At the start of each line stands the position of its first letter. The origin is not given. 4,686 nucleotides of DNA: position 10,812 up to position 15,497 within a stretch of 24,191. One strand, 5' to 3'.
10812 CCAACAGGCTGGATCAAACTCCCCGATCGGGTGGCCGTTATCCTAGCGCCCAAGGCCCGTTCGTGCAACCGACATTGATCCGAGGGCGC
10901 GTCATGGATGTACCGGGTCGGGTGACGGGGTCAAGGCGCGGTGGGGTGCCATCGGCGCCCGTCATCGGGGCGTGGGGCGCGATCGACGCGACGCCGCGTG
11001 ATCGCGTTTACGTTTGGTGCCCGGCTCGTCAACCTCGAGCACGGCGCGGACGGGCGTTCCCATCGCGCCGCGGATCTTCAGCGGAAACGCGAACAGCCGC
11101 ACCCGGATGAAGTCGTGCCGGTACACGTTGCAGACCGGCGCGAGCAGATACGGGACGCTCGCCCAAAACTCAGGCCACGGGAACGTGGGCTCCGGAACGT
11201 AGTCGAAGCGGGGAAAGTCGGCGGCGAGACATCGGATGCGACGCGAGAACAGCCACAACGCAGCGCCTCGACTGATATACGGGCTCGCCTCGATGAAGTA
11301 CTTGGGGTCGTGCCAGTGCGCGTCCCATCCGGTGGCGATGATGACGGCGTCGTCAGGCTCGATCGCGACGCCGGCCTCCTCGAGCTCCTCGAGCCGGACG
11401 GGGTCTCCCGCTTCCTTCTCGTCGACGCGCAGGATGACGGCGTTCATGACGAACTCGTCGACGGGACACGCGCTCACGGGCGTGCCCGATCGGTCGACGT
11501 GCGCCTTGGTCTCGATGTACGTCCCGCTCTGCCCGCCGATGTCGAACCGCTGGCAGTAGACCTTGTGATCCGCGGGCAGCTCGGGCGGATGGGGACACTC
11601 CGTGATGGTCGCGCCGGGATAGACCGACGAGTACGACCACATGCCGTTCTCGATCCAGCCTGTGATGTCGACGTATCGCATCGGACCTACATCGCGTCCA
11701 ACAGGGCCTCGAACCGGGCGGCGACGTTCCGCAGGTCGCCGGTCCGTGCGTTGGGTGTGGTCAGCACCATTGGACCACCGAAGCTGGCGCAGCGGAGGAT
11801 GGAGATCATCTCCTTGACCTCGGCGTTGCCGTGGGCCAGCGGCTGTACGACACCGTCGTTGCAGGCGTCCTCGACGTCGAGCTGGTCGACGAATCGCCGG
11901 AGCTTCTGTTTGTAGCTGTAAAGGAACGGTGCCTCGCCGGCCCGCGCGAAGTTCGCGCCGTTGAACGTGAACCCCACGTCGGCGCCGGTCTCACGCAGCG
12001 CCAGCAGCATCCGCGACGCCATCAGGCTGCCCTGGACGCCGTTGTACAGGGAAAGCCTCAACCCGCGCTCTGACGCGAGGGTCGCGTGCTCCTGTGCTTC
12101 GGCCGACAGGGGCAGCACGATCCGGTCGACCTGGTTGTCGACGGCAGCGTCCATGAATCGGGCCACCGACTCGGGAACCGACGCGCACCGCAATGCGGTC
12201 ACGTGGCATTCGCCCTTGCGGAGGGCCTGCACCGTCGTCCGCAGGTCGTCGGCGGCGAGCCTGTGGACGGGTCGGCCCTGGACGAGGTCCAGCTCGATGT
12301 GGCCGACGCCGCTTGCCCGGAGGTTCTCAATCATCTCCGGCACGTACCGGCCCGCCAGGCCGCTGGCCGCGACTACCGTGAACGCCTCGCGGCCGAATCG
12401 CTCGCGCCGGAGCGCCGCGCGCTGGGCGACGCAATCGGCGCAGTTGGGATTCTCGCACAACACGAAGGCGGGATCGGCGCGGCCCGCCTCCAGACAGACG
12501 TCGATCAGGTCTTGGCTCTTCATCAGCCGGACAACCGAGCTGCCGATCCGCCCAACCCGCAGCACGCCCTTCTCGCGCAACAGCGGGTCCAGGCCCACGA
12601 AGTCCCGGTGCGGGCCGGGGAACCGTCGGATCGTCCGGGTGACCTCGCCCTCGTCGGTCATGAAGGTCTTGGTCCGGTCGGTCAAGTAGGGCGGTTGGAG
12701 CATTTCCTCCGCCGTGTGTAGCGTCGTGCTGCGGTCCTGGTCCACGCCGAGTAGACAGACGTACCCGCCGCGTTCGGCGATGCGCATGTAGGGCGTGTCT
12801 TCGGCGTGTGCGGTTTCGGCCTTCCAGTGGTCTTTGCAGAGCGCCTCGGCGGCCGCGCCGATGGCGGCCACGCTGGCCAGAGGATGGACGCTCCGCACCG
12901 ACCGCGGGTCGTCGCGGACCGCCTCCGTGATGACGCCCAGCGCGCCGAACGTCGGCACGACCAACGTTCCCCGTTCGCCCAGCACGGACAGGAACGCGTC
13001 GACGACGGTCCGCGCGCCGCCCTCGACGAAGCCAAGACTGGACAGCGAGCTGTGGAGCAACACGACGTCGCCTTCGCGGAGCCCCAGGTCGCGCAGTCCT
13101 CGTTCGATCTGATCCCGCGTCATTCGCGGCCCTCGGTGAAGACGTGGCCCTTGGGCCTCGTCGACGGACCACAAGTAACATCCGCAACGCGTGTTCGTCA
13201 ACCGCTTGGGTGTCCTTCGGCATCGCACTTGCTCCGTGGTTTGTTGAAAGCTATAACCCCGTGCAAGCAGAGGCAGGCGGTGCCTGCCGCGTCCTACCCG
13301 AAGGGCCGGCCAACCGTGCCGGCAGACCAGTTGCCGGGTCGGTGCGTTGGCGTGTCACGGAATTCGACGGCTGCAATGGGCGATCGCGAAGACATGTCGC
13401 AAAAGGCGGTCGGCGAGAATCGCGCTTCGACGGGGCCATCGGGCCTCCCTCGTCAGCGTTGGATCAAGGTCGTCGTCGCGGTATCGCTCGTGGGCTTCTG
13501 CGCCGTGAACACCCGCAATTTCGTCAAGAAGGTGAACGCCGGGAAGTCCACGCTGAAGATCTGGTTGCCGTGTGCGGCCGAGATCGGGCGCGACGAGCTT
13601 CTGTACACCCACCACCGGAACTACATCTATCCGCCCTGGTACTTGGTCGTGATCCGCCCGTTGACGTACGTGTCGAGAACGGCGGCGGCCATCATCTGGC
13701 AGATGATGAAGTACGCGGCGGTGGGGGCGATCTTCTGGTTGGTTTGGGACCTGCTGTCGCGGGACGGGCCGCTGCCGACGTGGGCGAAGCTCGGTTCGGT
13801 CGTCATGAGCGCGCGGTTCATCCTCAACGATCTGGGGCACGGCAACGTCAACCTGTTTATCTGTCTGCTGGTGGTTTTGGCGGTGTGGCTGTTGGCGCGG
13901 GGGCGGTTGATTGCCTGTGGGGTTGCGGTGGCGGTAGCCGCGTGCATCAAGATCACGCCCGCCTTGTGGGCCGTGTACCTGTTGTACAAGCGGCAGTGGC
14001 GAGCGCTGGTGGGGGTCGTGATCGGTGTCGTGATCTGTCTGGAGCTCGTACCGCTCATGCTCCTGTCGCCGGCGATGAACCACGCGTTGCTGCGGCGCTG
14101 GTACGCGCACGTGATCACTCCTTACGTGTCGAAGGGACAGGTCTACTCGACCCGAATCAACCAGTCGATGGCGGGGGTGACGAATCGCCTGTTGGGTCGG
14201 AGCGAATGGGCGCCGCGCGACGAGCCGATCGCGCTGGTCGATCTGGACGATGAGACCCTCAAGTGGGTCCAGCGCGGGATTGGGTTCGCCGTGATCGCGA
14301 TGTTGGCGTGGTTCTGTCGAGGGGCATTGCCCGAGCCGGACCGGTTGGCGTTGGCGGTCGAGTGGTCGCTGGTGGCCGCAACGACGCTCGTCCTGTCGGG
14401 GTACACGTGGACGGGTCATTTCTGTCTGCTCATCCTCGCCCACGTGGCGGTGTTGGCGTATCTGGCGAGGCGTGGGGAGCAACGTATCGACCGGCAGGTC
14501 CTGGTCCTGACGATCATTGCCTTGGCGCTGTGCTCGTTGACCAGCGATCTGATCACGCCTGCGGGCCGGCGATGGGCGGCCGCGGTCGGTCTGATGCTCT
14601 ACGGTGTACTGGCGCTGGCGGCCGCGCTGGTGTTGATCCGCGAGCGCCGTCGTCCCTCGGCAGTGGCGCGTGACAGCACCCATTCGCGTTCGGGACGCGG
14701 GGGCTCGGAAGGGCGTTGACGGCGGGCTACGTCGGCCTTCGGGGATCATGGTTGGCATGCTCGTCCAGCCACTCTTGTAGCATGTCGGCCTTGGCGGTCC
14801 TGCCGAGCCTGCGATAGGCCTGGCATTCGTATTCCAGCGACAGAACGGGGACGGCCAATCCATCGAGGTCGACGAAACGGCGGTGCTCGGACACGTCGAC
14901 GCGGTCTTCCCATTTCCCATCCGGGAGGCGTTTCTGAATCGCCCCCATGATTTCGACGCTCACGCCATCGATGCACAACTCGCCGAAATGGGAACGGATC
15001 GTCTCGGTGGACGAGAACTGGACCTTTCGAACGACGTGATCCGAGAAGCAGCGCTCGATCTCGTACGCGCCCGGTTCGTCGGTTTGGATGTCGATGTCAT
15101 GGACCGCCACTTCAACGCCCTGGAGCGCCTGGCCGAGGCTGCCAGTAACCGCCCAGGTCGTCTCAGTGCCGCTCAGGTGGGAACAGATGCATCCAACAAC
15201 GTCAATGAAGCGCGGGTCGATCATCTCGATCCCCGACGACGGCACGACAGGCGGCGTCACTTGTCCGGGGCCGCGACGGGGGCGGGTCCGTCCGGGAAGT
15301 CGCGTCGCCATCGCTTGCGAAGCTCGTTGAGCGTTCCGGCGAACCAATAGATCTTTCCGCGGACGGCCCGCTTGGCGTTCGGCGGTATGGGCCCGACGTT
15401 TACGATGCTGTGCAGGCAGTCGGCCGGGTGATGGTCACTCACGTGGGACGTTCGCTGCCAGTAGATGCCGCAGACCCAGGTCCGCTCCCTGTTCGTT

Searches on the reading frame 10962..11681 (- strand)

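Call 20: search_protein_families(library=pfam, proteins=[window:10962-11681:-], max_evalue=0.001)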
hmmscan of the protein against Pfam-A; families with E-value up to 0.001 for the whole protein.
window:10962-11681:- (239 aa): 1 family
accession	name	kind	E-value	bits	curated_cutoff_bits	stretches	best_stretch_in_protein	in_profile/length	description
PF04199.19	Cyclase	-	2.8e-23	83.1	23.1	1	5-160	2-141/142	Putative cyclase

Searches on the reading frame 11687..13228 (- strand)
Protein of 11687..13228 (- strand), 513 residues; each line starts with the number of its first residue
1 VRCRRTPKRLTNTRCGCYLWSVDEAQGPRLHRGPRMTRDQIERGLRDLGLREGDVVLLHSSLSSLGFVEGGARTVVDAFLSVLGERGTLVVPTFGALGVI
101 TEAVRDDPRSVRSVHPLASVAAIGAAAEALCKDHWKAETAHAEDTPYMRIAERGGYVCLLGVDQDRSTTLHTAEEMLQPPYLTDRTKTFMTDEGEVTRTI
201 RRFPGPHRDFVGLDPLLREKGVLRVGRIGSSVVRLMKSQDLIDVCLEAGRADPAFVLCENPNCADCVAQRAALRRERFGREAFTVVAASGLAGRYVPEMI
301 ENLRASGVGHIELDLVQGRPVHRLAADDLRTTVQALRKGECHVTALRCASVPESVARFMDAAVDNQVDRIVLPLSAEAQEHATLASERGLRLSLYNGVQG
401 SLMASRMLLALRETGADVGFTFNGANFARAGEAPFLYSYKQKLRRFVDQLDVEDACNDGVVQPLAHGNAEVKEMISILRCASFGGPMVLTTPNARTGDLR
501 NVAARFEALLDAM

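Call 19: search_protein_families(library=pfam, proteins=[window:11687-13228:-], max_evalue=0.001)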
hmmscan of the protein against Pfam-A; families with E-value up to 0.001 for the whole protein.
window:11687-13228:- (513 aa): 1 family
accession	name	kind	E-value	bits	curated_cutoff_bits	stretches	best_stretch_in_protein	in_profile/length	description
PF02522.19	Antibiotic_NAT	-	1.3e-45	156.3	25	2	97-245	77-227/232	Aminoglycoside 3-N-acetyltransferase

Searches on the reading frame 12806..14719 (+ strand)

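Call 19: search_protein_families(library=pfam, proteins=[window:12806-14719:+], max_evalue=0.001)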
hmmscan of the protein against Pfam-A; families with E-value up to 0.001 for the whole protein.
window:12806-14719:+ (637 aa): 1 family
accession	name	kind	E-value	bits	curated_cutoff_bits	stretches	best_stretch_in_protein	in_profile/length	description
PF09594.16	GT87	-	1.3e-28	100.8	25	1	273-530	1-235/237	Glycosyltransferase family 87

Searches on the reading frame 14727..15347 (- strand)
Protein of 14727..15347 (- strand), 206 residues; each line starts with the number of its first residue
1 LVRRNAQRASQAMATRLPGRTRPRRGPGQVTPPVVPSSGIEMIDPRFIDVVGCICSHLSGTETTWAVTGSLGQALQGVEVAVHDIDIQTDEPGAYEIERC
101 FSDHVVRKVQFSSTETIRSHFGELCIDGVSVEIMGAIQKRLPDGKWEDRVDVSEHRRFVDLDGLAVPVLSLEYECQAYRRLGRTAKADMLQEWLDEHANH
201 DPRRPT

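Call 20: search_protein_families(library=pfam, proteins=[window:14727-15347:-], max_evalue=0.001)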
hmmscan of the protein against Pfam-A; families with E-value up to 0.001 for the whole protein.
window:14727-15347:- (206 aa): 1 family
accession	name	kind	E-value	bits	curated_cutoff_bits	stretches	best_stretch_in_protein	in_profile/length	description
PF10706.15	Aminoglyc_resit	-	1.7e-26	93.5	21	1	54-183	5-136/149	Aminoglycoside-2''-adenylyltransferase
